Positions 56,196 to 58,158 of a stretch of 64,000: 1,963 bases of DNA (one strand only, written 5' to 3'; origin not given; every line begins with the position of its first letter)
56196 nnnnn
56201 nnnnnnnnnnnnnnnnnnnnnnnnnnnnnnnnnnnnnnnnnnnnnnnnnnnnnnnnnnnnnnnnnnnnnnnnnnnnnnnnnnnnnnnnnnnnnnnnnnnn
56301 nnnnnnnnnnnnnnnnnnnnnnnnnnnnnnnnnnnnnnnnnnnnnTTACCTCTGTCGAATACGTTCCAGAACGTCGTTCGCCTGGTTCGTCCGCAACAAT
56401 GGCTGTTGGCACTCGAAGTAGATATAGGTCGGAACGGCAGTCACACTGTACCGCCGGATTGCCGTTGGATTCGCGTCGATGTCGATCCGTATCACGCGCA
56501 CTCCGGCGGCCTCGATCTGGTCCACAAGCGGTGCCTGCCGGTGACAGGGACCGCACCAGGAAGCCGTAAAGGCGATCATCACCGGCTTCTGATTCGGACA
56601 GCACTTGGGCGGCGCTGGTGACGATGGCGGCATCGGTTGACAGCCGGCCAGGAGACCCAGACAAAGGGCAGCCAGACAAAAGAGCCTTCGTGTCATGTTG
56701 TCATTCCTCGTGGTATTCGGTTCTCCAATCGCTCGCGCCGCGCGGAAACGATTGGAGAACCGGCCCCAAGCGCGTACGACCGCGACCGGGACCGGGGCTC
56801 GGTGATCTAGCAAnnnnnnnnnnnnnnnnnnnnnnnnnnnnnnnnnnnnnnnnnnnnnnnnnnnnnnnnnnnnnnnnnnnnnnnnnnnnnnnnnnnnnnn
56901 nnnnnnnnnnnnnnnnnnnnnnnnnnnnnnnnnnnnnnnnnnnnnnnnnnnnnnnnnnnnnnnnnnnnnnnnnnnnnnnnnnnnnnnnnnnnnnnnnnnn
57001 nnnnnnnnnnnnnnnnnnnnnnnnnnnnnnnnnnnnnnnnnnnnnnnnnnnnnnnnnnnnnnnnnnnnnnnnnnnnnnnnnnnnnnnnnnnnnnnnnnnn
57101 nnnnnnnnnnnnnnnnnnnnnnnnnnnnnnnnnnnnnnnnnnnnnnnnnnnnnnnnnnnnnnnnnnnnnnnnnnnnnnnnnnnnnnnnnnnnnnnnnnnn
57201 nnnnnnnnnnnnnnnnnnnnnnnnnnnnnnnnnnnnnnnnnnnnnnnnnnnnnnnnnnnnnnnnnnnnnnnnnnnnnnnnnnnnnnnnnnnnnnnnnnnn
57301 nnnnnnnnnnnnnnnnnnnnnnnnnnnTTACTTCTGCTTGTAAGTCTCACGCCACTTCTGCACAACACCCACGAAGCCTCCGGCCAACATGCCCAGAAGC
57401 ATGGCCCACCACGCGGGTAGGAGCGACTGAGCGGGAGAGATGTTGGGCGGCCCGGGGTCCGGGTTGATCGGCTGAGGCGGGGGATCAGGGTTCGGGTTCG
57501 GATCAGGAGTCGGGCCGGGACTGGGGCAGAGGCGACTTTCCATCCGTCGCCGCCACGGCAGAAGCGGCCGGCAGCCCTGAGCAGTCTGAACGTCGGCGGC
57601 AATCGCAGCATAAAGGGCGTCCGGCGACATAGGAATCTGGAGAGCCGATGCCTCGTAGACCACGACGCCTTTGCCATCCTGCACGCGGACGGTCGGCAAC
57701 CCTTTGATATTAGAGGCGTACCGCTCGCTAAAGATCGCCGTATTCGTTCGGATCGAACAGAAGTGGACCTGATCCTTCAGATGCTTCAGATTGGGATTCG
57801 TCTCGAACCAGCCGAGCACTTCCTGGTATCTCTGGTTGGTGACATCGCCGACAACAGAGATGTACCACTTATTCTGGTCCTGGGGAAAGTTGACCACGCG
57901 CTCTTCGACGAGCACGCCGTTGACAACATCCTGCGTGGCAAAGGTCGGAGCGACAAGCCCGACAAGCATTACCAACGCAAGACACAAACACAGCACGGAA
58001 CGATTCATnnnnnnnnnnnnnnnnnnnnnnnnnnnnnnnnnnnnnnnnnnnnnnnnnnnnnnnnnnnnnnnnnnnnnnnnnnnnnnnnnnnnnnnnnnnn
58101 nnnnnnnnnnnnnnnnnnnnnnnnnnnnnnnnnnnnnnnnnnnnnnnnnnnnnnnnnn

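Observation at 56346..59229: Putative lysis cassette at the head of a lambda-like late operon, containing a periplasmic thioredoxin (WCGPC) lipoprotein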

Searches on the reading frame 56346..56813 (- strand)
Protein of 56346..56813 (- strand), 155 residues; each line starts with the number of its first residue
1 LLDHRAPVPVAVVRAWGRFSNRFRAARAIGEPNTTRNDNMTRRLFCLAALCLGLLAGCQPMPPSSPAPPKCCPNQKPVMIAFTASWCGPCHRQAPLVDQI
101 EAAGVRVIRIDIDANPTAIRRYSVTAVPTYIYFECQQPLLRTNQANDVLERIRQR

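Call 4: search_protein_families(library=pfam, proteins=[window:56346-56813:-], max_evalue=0.1)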
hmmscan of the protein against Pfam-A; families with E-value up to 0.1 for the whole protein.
window:56346-56813:- (155 aa): 10 families
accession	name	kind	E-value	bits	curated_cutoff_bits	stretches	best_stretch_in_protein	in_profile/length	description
PF00085.26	Thioredoxin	-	4.9e-12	46.2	23.5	1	75-141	18-87/103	Thioredoxin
PF13098.12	Thioredoxin_2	-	1.1e-05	26.1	27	1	74-137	4-86/104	Thioredoxin-like domain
PF13899.12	Thioredoxin_7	-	6.8e-05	23.4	27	1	74-133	16-81/83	Thioredoxin-like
PF14595.12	Thioredoxin_9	-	0.0007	19.9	25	1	77-134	43-105/129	Thioredoxin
PF08534.16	Redoxin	-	0.0025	18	26.6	1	75-117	28-75/148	Redoxin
PF00578.27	AhpC-TSA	-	0.0031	17.9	26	1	75-116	25-71/124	AhpC/TSA family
PF09673.15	TrbC_Ftype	-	0.004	17.6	24.2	1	107-143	51-87/111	Type-F conjugative transfer system pilin assembly protein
PF13905.12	Thioredoxin_8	-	0.035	14.9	27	1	76-121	2-52/94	Thioredoxin-like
PF13728.12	TraF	-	0.038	14.3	23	1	79-134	133-200/224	F plasmid transfer operon protein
PF05768.20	Glrx-like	-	0.067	14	26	1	84-124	7-48/77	Glutaredoxin-like domain (DUF836)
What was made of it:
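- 56346..56696 (-): E: 116-aa lipoprotein thioredoxin with an LLAGC lipobox, a Pro-rich tether and a minimal Trx fold carrying WCGPC and a cis-Pro (VPT). Pfam PF00085 4.9e-12 (call 4).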

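Call 5: search_protein_families(library=phrogs, proteins=[window:56346-56813:-], max_evalue=0.1)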
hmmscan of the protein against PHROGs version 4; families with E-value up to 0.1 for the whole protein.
window:56346-56813:- (155 aa): 1 family
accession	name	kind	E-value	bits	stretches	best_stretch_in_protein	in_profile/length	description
phrog_22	-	DNA, RNA and nucleotide metabolism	0.00079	20.5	1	75-134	69-129/162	thioredoxin domain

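Call 6: search_protein_families(library=ncbifam, proteins=[window:56346-56813:-], max_evalue=0.1)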
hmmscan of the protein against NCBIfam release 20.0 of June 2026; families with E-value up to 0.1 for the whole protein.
window:56346-56813:- (155 aa): 15 families
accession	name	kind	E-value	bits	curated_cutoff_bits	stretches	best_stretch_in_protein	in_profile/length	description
TIGR01068.1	thioredoxin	equivalog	2.9e-14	53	96.8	1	74-139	13-81/101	thioredoxin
NF008229.0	PRK10996.1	equivalog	4.3e-10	39.5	125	1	74-137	51-117/141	thioredoxin TrxC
NF006898.0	PRK09381.1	equivalog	4e-09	36.8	138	1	78-134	24-83/109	thioredoxin TrxA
TIGR01126.1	pdi_dom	equivalog_domain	1.7e-08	34.7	107.2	1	74-136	13-81/105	protein disulfide-isomerase domain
TIGR00385.1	dsbE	subfamily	1.3e-06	28.1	123.15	1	71-120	59-109/173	DsbE family thiol:disulfide interchange protein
NF045694.1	seleno_TsoB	exception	1.6e-05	23.2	805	1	74-136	473-546/572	rhodanese/DsbD fusion-like selenoprotein TsoB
TIGR01130.1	ER_PDI_fam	subfamily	0.00026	20.7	344.25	1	74-134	362-425/476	protein disulfide-isomerase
NF002854.0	PRK03147.1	subfamily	0.0003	20.7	170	1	76-122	63-113/176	thiol-disulfide oxidoreductase ResA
NF011941.0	PRK15412.1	equivalog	0.002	17.7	359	1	75-112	68-105/185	thiol:disulfide interchange protein DsbE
TIGR02740.1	TraF-like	hypoth_equivalog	0.02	14.1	232.25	1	77-119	172-214/276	TraF-like protein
NF047696.1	ThlDiSintTplARhiz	equivalog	0.025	14.3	230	1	76-113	98-139/219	thiol:disulfide interchange protein TlpA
TIGR04483.1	D_pro_red_PrdB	equivalog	0.032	13.7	300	1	77-110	138-172/238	D-proline reductase (dithiol) protein PrdB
TIGR02196.1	GlrX_YruB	hypoth_equivalog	0.04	14.4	88.55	1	82-121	5-41/74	glutaredoxin-like protein, YruB-family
TIGR00411.1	redox_disulf_1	equivalog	0.052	13.6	92.75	1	81-131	5-58/82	MJ0307 family thioredoxin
NF038368.1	P2_Rz1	equivalog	0.077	13.2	27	0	47-67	7-27/85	Rz1-like lysis system protein LysC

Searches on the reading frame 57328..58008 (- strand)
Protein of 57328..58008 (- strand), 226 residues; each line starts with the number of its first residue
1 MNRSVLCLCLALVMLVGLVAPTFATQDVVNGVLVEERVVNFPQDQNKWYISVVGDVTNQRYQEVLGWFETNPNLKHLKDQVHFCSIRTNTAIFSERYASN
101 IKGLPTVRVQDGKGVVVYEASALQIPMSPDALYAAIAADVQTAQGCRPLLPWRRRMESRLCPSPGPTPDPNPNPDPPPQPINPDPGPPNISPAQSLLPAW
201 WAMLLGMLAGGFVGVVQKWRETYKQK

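Call 4: search_protein_families(library=pfam, proteins=[window:57328-58008:-], max_evalue=0.1)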
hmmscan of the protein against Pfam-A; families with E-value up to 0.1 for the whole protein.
window:57328-58008:- (226 aa): 0 families

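Call 5: search_protein_families(library=phrogs, proteins=[window:57328-58008:-], max_evalue=0.1)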
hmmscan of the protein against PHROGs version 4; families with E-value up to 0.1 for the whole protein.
window:57328-58008:- (226 aa): 0 families

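Call 6: search_protein_families(library=ncbifam, proteins=[window:57328-58008:-], max_evalue=0.1)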
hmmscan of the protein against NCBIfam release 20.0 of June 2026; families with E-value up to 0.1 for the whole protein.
window:57328-58008:- (226 aa): 0 families

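Call 66: search_solved_structures(query=A3, max_evalue=10, show_alignments=2)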
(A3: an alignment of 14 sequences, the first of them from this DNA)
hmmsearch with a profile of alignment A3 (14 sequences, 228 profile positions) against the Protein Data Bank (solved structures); distinct sequences matched with E-value up to 10: 2.
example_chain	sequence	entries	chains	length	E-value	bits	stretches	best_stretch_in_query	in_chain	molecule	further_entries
4l3a_A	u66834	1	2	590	2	10.9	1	158-187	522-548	Internalin K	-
23px_A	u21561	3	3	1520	4.9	9.6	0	158-194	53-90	Putative lipoprotein AcfD homolog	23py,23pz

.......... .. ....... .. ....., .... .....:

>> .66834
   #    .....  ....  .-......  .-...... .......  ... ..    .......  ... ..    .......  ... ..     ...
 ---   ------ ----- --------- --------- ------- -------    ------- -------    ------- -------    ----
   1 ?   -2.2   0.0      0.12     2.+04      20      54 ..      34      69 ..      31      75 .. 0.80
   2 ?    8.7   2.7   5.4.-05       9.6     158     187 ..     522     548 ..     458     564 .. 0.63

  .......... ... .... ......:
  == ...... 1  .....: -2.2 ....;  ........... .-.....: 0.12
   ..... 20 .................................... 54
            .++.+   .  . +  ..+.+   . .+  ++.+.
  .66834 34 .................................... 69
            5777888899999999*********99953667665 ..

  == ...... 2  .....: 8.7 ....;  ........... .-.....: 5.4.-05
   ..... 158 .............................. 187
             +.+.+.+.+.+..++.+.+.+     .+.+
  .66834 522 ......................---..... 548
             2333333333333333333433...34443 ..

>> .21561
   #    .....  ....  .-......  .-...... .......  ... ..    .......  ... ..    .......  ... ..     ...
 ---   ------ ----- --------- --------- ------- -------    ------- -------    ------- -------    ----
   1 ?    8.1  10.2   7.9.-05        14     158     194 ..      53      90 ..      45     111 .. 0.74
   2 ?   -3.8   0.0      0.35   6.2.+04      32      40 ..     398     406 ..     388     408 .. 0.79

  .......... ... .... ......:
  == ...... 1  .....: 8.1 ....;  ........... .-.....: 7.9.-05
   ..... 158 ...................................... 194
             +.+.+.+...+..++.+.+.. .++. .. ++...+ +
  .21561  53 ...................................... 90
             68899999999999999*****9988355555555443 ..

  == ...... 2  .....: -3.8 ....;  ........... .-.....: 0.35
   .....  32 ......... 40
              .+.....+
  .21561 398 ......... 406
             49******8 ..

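Call 81: search_protein_representatives(protein=window:57328-58008:-)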
Query: 226 residues. Proteins with E-value up to 0.001 (for the whole library): 543; up to 1e-10: 300; up to 1e-30: 74. The best 150 are listed.
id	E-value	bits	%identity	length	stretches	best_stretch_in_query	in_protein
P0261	3.6e-67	242.7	70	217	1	32-180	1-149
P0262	2.6e-64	233.4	52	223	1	1-223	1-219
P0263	3.1e-62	226.6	56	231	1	1-198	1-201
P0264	3.2e-60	220.0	52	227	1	2-216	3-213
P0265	8.3e-59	215.4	51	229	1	1-224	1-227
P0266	1.8e-56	207.7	51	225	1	12-223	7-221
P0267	8.4e-56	205.5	51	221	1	12-224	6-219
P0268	1.1e-52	195.3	51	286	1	29-222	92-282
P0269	1.2e-47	178.8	46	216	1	12-225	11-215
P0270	3.0e-46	174.2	45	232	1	5-224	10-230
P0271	3.5e-46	174.0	45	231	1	7-219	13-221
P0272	3.5e-46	174.0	50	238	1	6-225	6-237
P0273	1.2e-45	172.2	50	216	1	14-224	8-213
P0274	2.5e-45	171.2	47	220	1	18-223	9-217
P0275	9.9e-45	169.3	46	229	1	10-214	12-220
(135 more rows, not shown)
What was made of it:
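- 57328..58008 (-): C: 226-aa protein with a cleavable signal peptide, a conserved ~125-aa periplasmic domain of unknown fold, a ~40-aa Pro-rich linker, a C-terminal TM and a K/R-rich tail. The family has 543 representative clusters, all with the same architecture (call 81).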

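Call 83: search_solved_structures(query=A5, max_evalue=10, show_alignments=2)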
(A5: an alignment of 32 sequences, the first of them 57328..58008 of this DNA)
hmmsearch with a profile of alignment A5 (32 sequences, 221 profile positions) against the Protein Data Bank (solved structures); distinct sequences matched with E-value up to 10: 17.
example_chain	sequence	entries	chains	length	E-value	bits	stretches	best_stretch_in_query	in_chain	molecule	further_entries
23px_A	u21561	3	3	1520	0.22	14.3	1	151-193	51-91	Putative lipoprotein AcfD homolog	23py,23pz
9gv5_A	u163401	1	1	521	0.43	13.4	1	152-212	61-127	Monocarboxylate transporter 8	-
9fkn_A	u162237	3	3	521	0.44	13.4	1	152-212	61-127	Monocarboxylate transporter 8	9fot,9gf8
8zkn_A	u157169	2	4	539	0.61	12.9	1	152-212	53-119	Monocarboxylate transporter 8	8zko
9f5x_l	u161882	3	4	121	0.74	12.6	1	159-216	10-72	NADH:ubiquinone oxidoreductase 20,9 kD-like subunit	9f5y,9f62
7pmy_A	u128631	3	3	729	0.85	12.4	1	4-81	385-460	Solute carrier family 15 member 2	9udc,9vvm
9pi8_E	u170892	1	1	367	0.86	12.4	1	120-181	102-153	G12 Fc fusion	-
24kr_D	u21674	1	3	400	1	12.1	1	152-181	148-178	Heavy chain antibody G2.3-Fc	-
6e14_C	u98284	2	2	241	1.2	12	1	8-72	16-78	Chaperone protein FimC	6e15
8qy4_B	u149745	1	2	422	1.2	11.9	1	153-211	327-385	Interleukin-11 receptor subunit alpha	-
8so3_D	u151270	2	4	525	1.2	11.9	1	149-170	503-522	Lymphocyte activation gene 3 protein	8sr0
4l3a_A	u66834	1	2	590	1.6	11.5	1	148-188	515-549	Internalin K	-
8p5r_A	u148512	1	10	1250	4.3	10.1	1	147-184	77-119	Multifunctional 2-oxoglutarate metabolism enzyme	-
9skq_B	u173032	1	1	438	4.9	9.9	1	113-183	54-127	G2/mitotic-specific cyclin-B1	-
7nj0_C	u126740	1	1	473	5.1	9.9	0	113-183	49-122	G2/mitotic-specific cyclin-B1,G2/mitotic-specific cyclin-B1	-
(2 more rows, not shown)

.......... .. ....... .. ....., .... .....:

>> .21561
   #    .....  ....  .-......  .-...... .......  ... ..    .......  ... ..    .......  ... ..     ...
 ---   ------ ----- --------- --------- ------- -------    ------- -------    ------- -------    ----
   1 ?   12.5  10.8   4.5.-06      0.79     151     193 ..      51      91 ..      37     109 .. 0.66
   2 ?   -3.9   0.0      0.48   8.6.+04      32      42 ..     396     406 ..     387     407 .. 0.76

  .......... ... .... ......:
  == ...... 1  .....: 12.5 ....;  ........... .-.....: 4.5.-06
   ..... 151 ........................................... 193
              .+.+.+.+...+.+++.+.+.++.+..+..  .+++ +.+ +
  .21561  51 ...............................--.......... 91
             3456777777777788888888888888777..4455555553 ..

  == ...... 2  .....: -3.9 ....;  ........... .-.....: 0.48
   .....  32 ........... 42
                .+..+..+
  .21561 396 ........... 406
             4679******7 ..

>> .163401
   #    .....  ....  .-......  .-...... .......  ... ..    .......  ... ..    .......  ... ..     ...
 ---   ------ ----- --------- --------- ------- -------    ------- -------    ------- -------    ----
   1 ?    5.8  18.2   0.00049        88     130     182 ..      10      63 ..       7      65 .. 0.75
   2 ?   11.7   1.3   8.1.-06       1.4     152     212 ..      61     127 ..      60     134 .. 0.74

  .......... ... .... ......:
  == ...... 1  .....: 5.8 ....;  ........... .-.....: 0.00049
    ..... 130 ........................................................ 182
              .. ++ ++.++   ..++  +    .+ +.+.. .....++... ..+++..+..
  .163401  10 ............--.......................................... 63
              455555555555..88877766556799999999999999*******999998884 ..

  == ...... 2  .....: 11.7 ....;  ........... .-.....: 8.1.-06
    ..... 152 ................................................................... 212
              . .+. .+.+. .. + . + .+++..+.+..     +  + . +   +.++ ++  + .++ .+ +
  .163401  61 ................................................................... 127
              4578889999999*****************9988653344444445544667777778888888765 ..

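Call 84: search_protein_families(library=pfam, alignment_id=A5, max_evalue=1)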
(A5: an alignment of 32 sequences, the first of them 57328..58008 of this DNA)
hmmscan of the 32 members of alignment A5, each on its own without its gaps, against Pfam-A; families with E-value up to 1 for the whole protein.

A. member 1, window:57328-58008:- (226 aa): 0 families

B. families by the number of members that match (of 32 scanned): 20 families
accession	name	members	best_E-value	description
PF05887.16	Trypan_PARP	10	1.7e-05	Procyclic acidic repetitive protein (PARP)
PF14283.11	CD1107-like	4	0.0024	Mobile element protein CD1107-like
PF01398.27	JAB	2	0.077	JAB1/Mov34/MPN/PAD-1 ubiquitin protease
PF07934.18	OGG_N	2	0.095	8-oxoguanine DNA glycosylase, N-terminal domain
PF00509.23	Hemagglutinin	1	0.014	Haemagglutinin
PF22118.2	MtrF-like_dom-III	1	0.015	Decaheme cytochrome c component MtrF-like domain III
PF20029.6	DUF6436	1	0.018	Domain of unknown function (DUF6436)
PF14549.12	P22_Cro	1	0.02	DNA-binding transcriptional regulator Cro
PF01456.22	Mucin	1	0.034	Mucin-like glycoprotein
PF14053.11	DUF4248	1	0.038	Domain of unknown function (DUF4248)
PF13899.12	Thioredoxin_7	1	0.043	Thioredoxin-like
PF14147.11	Spore_YhaL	1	0.067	Sporulation protein YhaL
PF07271.16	Cytadhesin_P30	1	0.072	Cytadhesin P30/P32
PF19953.4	EACC1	1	0.11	Effector Associated Constant Component 1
PF01207.24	Dus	1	0.12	Dihydrouridine synthase (Dus)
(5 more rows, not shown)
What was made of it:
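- Tried and rejected: Single-member Pfam hits to Thioredoxin_7 and DUF6436 are at noise level (call 84).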

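Call 99: search_protein_families(library=padloc, proteins=[window:57328-58008:-], max_evalue=0.01)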
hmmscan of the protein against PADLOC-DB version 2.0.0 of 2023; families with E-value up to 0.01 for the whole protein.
window:57328-58008:- (226 aa): 0 families
